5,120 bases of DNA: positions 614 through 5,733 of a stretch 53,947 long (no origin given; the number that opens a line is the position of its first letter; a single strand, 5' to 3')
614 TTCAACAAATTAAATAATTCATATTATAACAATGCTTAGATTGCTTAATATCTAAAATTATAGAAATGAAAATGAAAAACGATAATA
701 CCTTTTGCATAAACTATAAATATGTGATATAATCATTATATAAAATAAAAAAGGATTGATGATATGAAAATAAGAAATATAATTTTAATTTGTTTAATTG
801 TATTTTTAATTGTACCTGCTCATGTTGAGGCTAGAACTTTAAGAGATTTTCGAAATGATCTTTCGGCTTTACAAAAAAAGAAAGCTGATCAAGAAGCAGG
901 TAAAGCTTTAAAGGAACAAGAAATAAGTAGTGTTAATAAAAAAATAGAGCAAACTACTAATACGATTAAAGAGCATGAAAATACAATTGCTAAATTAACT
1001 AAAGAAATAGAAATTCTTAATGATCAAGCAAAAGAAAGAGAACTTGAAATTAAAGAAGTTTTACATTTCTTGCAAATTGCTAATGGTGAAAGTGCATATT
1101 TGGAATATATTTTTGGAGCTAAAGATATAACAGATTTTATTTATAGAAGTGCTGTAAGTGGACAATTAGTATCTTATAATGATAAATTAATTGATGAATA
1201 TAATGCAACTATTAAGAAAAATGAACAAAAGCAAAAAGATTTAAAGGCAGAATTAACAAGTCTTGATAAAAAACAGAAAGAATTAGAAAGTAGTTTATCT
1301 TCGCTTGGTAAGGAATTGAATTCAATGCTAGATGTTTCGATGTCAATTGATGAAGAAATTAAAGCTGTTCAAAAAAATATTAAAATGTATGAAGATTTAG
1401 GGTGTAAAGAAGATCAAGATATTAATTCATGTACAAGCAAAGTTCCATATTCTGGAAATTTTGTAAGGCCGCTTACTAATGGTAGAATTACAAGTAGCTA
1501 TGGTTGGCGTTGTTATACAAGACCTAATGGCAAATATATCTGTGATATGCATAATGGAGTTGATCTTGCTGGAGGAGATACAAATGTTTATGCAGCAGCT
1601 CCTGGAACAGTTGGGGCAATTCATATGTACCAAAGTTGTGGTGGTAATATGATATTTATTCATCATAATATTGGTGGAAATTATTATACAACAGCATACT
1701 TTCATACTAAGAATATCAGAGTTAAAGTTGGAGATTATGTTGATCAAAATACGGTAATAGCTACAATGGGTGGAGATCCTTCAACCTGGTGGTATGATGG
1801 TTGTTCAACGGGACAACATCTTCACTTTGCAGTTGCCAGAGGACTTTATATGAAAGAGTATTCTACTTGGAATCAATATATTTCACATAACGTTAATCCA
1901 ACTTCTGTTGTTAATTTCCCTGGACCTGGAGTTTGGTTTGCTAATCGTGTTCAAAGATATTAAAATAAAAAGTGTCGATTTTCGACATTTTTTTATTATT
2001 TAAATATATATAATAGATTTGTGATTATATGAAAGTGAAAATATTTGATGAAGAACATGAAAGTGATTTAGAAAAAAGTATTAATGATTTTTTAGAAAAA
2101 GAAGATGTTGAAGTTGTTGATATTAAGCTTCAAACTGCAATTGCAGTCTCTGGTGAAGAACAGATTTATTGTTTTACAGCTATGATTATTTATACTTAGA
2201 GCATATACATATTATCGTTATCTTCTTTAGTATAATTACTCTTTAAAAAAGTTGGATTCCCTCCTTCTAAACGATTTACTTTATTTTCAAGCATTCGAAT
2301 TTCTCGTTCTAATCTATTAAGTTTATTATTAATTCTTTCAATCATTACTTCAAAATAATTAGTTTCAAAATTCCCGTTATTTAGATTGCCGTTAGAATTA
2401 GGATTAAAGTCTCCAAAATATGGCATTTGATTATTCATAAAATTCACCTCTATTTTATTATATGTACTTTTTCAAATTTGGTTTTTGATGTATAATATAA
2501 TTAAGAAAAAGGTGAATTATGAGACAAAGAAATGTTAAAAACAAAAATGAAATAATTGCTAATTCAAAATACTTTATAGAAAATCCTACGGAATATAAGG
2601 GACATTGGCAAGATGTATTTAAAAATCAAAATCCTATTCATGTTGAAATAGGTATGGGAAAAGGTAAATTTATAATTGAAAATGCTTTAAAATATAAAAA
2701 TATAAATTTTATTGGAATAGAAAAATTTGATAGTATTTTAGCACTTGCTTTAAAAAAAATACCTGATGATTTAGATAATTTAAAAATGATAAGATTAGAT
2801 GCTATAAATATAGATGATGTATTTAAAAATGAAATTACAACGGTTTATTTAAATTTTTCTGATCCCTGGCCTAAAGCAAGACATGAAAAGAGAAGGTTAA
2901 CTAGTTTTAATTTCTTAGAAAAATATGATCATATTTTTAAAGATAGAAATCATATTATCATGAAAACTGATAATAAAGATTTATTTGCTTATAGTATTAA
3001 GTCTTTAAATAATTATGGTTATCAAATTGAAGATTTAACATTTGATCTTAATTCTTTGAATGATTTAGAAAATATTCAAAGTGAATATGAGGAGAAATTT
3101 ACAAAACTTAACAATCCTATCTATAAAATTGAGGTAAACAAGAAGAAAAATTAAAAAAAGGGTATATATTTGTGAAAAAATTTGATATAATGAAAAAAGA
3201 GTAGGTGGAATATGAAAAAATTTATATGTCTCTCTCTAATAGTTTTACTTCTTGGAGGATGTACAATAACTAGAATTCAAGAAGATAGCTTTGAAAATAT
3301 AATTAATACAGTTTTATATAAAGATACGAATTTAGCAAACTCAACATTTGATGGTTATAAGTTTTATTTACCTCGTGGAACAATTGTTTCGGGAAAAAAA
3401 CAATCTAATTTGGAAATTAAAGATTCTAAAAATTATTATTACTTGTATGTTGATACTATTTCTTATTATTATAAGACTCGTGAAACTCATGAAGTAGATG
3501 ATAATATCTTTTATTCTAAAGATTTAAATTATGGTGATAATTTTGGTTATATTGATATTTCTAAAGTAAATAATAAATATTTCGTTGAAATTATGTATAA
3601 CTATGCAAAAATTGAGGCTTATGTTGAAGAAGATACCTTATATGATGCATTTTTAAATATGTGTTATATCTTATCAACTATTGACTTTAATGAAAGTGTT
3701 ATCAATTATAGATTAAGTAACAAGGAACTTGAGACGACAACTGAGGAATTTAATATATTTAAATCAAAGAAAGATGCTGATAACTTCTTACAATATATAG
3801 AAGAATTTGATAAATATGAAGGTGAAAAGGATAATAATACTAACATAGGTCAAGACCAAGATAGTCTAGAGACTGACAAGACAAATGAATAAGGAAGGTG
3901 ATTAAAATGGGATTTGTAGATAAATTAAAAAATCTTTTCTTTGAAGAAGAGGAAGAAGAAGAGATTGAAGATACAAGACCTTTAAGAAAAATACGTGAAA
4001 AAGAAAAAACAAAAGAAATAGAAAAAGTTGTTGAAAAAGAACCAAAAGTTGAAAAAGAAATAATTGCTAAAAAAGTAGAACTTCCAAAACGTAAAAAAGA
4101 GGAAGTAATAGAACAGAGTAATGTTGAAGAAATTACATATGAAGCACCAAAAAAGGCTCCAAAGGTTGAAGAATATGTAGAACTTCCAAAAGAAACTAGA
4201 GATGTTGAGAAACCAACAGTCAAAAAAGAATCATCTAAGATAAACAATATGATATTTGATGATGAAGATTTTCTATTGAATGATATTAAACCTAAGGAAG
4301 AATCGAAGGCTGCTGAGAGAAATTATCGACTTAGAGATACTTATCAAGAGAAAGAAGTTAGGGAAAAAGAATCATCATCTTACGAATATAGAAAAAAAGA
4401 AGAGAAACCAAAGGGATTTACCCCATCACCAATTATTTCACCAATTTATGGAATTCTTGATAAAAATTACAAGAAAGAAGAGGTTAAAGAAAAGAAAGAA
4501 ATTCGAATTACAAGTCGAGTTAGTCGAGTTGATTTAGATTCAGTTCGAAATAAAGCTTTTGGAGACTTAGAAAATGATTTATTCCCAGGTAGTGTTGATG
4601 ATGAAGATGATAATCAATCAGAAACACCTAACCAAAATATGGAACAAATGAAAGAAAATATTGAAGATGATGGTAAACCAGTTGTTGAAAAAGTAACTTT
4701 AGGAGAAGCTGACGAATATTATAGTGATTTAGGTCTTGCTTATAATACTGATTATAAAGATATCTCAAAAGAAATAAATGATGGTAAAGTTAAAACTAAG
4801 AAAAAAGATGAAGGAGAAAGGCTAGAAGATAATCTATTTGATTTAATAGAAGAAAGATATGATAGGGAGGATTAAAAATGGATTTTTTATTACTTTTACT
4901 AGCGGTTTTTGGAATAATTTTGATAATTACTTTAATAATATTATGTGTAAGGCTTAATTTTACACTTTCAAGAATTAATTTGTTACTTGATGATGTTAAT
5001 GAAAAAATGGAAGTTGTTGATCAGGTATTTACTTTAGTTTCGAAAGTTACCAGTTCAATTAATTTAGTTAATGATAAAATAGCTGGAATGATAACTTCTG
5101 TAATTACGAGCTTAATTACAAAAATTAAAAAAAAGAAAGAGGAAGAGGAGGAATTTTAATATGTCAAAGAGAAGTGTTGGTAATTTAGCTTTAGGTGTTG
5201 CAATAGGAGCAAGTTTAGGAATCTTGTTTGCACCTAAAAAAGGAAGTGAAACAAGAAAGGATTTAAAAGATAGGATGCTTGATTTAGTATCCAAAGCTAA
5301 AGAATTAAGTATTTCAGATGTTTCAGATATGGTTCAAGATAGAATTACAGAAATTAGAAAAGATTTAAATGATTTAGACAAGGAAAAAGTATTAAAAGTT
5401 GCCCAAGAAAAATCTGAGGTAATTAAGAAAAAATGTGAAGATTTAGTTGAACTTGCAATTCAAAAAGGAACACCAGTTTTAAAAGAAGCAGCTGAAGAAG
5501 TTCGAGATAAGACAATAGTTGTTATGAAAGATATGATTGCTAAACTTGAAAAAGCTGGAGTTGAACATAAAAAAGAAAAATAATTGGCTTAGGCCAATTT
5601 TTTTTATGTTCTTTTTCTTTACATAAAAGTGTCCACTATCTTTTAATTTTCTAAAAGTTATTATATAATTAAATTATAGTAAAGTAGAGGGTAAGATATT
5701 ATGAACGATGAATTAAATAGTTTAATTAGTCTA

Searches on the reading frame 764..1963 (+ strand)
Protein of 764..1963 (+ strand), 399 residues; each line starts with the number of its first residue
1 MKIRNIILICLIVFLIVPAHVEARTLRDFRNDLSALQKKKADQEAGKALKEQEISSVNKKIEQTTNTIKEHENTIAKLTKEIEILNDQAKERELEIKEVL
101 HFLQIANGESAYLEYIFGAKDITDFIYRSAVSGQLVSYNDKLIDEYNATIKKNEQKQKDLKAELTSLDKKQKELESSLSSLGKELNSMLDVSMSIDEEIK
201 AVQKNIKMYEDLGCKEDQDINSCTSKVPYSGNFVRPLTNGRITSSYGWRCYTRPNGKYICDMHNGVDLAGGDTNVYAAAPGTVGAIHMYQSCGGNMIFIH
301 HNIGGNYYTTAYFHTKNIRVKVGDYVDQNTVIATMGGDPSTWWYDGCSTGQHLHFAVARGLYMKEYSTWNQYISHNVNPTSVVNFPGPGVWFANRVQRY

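Call 10: search_protein_families(library=pfam, proteins=[window:764-1963:+], max_evalue=0.001)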
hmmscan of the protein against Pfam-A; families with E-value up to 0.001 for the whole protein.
window:764-1963:+ (399 aa): 5 families
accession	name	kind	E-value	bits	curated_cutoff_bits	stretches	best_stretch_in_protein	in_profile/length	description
PF01551.29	Peptidase_M23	-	6.2e-19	68.4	28.7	1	262-358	2-88/96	Peptidase family M23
PF24568.1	CC_PcsB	-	2.4e-11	43.8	27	1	82-156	1-75/75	Peptidoglycan hydrolase PcsB, coiled-coil domain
PF08614.16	ATG16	-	2.4e-07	31.6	33.7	0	26-112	83-162/200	Autophagy protein 16 (ATG16)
PF05667.16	CCDC22_CC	-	4.7e-05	23.2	39.2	0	34-98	194-258/477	CCDC22 protein coiled-coil region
PF11932.13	DUF3450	-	0.00073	19.4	32.6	0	34-94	33-93/241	Protein of unknown function (DUF3450)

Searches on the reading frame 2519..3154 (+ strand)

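Call 46: search_protein_families(library=pfam, proteins=[window:2519-3154:+], max_evalue=0.001)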
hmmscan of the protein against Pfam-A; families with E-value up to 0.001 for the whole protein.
window:2519-3154:+ (211 aa): 1 family
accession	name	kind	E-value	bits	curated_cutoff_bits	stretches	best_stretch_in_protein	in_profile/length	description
PF02390.23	Methyltransf_4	-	3.7e-36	124.6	24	1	37-203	1-172/173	Putative methyltransferase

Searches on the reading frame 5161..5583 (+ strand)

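Call 46: search_protein_families(library=pfam, proteins=[window:5161-5583:+], max_evalue=0.001)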
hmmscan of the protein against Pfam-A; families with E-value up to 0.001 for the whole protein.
window:5161-5583:+ (140 aa): 1 family
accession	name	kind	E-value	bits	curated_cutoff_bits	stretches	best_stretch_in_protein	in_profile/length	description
PF12732.12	YtxH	-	1.4e-15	57.9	37.5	1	9-69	4-70/71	YtxH-like protein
